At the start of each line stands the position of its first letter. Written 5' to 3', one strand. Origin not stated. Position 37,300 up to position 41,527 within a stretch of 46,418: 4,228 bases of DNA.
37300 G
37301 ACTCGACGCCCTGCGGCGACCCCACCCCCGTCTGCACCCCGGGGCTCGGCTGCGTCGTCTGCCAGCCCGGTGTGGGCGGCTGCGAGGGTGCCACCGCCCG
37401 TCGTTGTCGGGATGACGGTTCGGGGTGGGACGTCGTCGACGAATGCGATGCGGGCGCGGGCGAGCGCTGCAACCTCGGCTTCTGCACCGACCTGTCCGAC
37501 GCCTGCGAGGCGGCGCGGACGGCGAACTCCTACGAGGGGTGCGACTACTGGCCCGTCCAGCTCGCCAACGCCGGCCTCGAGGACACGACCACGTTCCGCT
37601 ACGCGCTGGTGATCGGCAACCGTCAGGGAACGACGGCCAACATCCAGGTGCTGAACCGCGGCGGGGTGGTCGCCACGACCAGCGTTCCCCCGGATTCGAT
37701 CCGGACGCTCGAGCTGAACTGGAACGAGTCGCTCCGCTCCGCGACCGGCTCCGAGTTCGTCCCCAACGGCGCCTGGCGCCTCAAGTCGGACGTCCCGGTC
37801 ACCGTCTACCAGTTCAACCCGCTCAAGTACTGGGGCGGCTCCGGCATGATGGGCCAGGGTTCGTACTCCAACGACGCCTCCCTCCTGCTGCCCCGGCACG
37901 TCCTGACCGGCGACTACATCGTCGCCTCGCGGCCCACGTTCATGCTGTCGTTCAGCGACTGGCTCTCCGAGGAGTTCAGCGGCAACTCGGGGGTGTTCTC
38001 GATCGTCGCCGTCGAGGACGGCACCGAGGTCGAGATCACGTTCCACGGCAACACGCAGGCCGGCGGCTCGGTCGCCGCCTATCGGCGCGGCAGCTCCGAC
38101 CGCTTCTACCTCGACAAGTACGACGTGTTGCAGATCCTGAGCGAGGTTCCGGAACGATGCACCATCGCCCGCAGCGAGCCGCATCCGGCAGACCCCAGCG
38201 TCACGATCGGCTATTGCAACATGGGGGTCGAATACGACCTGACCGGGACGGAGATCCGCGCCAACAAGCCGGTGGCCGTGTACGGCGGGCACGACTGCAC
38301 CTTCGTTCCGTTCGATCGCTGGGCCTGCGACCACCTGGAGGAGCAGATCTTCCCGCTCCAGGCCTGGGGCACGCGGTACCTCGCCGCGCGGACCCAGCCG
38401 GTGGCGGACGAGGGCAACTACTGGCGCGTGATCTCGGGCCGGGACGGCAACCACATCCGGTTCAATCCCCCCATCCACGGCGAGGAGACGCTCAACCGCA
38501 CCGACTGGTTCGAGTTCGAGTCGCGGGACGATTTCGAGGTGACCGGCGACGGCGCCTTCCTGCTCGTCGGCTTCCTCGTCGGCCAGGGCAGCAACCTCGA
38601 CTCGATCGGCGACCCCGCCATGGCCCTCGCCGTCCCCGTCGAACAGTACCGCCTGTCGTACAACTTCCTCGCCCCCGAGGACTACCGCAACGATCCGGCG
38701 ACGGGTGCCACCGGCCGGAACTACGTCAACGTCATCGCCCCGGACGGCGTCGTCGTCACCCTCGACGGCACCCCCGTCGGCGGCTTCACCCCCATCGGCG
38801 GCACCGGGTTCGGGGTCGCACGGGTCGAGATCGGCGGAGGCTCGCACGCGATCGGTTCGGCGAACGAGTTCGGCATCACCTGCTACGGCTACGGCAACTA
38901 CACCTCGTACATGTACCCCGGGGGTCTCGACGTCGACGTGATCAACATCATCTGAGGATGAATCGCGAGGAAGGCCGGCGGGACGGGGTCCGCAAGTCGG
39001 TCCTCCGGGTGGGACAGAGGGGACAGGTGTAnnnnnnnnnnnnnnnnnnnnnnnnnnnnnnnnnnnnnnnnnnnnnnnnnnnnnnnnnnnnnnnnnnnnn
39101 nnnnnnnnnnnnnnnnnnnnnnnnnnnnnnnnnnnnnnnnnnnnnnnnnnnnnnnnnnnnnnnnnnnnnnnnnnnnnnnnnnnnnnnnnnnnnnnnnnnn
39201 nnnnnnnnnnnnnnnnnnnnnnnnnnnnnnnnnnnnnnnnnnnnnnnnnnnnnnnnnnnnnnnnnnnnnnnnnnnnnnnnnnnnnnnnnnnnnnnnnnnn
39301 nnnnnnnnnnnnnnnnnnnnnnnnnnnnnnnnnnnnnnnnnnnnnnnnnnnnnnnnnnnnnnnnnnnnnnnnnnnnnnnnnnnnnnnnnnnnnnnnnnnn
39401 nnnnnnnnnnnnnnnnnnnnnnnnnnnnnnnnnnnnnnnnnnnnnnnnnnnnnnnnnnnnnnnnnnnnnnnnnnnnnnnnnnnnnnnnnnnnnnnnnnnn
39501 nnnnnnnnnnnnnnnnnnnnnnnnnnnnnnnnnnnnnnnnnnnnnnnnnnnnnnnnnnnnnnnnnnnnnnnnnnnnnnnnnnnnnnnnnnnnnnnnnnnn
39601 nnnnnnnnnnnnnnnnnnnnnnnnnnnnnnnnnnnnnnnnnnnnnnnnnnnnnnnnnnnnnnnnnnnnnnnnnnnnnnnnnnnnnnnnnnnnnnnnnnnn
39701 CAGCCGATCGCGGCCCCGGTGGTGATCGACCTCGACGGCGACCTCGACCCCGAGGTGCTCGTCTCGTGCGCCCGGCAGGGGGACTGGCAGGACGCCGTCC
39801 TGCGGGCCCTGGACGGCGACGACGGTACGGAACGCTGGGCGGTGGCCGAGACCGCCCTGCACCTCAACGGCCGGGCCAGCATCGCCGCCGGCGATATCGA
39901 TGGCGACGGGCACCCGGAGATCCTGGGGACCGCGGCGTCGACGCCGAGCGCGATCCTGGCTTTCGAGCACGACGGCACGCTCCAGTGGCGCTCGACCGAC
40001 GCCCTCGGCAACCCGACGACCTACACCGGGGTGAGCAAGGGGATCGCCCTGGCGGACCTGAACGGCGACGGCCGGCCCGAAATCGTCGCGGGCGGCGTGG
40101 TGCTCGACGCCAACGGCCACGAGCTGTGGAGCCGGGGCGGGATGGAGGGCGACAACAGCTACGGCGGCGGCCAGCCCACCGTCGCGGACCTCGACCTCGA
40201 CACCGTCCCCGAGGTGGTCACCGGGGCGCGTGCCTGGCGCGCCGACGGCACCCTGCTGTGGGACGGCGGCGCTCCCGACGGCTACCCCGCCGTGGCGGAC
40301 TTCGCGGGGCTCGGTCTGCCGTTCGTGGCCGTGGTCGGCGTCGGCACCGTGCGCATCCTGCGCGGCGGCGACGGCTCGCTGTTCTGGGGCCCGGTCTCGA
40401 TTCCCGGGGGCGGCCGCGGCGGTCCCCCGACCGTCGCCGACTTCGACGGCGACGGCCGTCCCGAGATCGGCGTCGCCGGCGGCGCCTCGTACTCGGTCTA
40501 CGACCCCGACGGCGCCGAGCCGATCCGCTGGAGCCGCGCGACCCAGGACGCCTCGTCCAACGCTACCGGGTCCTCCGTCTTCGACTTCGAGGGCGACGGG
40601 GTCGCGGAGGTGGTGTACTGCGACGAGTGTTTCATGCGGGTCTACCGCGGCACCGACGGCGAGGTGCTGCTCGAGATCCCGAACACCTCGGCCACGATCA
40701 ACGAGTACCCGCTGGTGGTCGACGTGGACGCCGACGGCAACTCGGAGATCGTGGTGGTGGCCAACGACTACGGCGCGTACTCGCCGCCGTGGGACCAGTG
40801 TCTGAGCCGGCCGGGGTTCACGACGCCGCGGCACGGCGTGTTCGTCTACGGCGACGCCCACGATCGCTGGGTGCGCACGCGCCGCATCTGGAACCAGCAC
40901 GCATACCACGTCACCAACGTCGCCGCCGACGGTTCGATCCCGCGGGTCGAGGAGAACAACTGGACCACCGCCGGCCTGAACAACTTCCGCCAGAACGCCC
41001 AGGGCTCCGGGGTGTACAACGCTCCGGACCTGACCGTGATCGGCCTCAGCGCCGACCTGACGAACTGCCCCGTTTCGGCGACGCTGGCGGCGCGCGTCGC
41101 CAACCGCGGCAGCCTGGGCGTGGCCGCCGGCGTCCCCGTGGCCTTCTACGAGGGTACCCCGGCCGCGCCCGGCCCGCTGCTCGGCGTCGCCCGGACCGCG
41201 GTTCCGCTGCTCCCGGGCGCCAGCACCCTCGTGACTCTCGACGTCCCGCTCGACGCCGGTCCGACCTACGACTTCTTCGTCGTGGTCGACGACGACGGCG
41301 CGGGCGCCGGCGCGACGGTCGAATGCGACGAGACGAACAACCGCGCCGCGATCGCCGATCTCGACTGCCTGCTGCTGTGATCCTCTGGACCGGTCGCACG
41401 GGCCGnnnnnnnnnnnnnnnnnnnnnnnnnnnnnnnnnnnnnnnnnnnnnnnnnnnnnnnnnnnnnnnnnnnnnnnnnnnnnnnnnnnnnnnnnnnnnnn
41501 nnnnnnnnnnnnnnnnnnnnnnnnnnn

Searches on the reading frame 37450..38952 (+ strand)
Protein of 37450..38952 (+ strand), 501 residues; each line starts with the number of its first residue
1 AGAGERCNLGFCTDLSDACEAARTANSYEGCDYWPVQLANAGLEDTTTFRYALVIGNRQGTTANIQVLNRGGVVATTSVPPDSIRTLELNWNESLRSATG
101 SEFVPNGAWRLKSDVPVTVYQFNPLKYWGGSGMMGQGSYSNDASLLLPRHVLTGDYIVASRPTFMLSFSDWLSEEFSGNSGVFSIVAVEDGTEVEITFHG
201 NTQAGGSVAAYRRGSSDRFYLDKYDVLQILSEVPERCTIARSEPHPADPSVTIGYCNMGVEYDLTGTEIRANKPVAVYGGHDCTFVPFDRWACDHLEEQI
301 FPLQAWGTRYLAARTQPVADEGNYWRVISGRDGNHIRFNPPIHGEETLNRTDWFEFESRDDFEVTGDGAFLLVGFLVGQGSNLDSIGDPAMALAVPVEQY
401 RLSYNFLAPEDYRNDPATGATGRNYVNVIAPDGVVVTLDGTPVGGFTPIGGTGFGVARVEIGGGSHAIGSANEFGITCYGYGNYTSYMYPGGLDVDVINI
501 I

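Call 27: search_protein_families(library=pfam, proteins=[window:37450-38952:+], max_evalue=0.001)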
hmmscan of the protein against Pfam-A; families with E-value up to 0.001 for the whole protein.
window:37450-38952:+ (501 aa): 1 family
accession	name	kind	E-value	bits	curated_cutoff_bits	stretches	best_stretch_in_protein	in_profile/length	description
PF17517.7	IgGFc_binding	-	2.8e-73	247.2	25.6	1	142-480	1-297/297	IgGFc binding protein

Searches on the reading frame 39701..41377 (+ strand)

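Call 27: search_protein_families(library=pfam, proteins=[window:39701-41377:+], max_evalue=0.001)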
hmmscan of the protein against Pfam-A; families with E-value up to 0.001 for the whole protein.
window:39701-41377:+ (559 aa): 5 families
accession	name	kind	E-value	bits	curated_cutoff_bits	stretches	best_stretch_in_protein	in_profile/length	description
PF13517.12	FG-GAP_3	-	8.8e-28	97.1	26.9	3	10-75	1-60/61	FG-GAP-like repeat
PF01839.29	FG-GAP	-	1.9e-11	44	22.1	1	59-78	3-22/37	FG-GAP repeat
PF21348.3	RGL11_C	-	7.2e-08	32.1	27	1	99-153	222-276/490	Rhamnogalacturonan lyase family 11, C-terminal domain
PF16743.10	PliI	-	0.00037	20.6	27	0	110-129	57-76/123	Periplasmic lysozyme inhibitor of I-type lysozyme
PF07705.17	CARDB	-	0.00096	19.8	22.7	0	441-548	1-98/101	CARDB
